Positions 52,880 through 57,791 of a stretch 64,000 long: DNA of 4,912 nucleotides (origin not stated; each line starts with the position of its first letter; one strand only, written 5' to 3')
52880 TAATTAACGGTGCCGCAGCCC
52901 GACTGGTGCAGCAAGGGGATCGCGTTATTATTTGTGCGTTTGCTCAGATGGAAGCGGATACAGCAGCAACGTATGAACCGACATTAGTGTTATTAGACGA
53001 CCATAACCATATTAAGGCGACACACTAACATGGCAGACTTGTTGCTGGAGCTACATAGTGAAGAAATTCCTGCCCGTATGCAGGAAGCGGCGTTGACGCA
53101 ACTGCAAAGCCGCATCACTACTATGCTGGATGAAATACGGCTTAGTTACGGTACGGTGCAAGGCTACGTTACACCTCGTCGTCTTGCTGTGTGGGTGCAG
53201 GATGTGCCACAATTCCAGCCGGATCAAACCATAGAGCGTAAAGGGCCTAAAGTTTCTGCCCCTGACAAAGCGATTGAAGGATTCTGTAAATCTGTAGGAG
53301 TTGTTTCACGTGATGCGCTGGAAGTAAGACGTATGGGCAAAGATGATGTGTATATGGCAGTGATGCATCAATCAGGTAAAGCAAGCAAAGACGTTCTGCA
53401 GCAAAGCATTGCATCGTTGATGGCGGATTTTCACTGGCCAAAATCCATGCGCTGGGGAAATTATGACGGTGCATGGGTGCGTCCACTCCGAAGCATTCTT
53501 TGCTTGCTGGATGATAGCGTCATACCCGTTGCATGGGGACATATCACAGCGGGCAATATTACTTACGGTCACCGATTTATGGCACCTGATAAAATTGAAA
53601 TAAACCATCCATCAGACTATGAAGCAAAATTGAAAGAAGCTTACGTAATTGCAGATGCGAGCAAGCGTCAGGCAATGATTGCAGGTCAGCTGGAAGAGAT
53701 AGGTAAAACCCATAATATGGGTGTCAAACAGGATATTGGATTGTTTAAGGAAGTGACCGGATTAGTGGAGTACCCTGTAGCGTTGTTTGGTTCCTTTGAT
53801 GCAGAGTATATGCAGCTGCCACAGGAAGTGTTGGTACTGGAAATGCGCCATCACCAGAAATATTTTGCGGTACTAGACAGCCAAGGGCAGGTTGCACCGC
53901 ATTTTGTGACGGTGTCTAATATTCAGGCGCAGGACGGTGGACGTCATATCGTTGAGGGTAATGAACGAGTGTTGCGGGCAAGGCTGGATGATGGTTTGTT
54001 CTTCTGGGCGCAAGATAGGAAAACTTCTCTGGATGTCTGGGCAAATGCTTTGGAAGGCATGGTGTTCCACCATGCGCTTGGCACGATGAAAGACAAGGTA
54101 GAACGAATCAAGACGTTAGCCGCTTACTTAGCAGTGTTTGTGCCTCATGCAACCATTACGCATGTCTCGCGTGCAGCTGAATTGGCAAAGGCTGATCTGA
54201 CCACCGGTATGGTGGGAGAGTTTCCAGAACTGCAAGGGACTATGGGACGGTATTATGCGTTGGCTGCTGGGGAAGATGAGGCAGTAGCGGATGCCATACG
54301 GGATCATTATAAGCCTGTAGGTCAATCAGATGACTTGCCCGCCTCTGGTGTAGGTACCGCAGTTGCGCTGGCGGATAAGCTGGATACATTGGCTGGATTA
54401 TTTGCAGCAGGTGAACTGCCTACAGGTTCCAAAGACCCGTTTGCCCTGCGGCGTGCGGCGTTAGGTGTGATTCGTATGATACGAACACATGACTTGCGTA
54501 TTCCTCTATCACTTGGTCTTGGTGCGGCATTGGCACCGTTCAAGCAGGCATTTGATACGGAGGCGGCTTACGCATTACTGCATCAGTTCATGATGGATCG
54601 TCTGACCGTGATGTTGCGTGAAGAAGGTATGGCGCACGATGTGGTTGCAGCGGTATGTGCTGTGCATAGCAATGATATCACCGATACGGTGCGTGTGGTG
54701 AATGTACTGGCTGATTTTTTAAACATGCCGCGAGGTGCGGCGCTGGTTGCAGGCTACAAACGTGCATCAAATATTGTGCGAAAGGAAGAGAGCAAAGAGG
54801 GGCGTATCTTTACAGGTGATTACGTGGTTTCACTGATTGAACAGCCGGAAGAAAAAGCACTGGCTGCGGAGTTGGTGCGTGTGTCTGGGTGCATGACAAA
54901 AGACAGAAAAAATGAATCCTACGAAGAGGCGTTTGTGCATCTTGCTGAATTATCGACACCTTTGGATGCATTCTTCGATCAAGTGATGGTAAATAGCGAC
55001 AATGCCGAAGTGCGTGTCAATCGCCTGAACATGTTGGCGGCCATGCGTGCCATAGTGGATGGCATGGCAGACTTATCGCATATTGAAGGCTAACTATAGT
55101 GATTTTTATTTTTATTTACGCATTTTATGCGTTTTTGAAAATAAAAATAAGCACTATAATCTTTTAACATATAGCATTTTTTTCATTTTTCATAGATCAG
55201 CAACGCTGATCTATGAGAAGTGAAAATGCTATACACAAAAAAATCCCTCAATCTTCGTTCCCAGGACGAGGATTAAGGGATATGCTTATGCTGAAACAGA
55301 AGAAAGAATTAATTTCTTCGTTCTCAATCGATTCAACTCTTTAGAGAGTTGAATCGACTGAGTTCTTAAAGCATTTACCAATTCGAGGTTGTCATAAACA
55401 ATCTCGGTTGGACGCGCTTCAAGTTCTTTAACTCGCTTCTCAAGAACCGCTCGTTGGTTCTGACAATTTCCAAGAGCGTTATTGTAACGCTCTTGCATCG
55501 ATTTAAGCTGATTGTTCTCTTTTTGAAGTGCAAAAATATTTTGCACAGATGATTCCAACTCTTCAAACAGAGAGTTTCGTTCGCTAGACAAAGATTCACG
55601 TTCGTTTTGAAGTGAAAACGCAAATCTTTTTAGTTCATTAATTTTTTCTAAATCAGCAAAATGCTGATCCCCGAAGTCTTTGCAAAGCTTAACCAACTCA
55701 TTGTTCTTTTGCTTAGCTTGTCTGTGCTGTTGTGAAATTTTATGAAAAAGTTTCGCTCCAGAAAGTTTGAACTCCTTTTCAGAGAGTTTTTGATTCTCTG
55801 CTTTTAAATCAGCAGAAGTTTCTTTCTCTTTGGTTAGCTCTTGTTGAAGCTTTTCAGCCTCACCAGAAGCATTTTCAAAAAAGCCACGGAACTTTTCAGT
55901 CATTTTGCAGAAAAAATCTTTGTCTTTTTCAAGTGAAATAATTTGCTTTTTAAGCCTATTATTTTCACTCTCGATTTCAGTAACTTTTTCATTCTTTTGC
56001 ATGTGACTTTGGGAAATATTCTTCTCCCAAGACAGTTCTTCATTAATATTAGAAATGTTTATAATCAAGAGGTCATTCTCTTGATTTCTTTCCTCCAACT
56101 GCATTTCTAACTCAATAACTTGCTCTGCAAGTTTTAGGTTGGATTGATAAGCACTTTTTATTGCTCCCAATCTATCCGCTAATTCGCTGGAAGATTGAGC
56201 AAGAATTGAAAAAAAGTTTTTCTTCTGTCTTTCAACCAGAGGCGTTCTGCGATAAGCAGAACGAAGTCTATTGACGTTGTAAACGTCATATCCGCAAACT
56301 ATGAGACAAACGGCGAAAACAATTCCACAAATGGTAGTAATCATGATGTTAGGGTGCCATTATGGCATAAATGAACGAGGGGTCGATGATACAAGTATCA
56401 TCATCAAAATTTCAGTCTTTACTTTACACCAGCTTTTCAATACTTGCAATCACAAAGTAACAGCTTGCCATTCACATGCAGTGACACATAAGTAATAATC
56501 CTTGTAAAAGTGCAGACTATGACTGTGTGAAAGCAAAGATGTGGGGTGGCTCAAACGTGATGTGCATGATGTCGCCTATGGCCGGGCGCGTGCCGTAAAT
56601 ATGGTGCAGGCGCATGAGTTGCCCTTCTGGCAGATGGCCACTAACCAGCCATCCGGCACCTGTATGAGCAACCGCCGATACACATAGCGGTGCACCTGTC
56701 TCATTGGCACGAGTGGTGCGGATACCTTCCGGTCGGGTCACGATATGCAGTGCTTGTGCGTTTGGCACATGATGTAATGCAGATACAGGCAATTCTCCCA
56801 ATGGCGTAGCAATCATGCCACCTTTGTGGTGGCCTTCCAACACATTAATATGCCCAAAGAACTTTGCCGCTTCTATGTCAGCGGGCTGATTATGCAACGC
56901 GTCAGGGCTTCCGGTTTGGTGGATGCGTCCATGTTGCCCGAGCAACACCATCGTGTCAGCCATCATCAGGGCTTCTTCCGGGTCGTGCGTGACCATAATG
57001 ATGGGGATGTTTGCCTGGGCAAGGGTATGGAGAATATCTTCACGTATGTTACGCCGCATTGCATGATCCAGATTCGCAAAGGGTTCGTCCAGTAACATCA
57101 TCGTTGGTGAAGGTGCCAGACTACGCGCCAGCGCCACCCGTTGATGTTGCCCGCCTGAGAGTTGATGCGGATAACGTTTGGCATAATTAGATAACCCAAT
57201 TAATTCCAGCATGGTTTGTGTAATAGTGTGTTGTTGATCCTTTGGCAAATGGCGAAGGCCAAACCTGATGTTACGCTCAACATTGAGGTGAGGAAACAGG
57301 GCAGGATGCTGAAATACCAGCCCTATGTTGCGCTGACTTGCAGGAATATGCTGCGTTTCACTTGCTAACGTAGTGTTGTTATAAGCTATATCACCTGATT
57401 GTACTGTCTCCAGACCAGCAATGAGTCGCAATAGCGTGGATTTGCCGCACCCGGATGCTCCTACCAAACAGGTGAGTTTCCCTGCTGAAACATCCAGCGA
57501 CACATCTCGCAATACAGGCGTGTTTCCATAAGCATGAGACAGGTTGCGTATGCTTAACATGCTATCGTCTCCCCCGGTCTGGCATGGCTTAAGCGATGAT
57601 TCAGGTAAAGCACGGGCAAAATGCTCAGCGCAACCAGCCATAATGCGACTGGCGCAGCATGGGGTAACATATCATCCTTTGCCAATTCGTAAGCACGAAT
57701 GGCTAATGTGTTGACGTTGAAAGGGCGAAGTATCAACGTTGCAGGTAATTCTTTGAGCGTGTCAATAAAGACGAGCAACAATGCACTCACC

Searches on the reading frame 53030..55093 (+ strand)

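Call 56: search_protein_families(library=pfam, proteins=[window:53030-55093:+], max_evalue=1e-8)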
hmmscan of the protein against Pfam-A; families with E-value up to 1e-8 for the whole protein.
window:53030-55093:+ (687 aa): 2 families
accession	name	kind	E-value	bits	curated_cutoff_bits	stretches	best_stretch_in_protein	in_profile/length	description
PF02092.22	tRNA_synt_2f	-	1.6e-197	658.1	29.2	1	4-543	1-535/536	Glycyl-tRNA synthetase beta subunit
PF05746.21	DALR_1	-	2.6e-10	40.8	22.3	1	575-677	4-103/117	DALR anticodon binding domain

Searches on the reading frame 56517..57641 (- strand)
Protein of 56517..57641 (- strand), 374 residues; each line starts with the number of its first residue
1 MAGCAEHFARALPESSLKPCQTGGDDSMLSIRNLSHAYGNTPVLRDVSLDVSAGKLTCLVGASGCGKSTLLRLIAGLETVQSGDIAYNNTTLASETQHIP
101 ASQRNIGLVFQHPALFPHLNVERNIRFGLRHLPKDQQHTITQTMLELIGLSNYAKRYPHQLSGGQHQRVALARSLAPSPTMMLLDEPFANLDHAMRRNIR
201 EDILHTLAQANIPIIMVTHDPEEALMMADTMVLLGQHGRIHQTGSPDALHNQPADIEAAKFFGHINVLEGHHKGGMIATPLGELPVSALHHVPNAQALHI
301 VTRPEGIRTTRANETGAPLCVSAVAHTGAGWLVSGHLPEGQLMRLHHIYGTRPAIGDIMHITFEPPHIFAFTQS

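Call 56: search_protein_families(library=pfam, proteins=[window:56517-57641:-], max_evalue=1e-8)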
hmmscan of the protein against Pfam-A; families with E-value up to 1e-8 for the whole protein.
window:56517-57641:- (374 aa): 2 families
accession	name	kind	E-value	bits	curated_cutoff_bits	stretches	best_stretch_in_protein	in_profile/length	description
PF00005.33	ABC_tran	-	4.6e-36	124.9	25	1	44-189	1-137/137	ABC transporter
PF13304.12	AAA_21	-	1.8e-11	45.1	27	0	155-222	232-301/304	AAA domain, putative AbiEii toxin, Type IV TA system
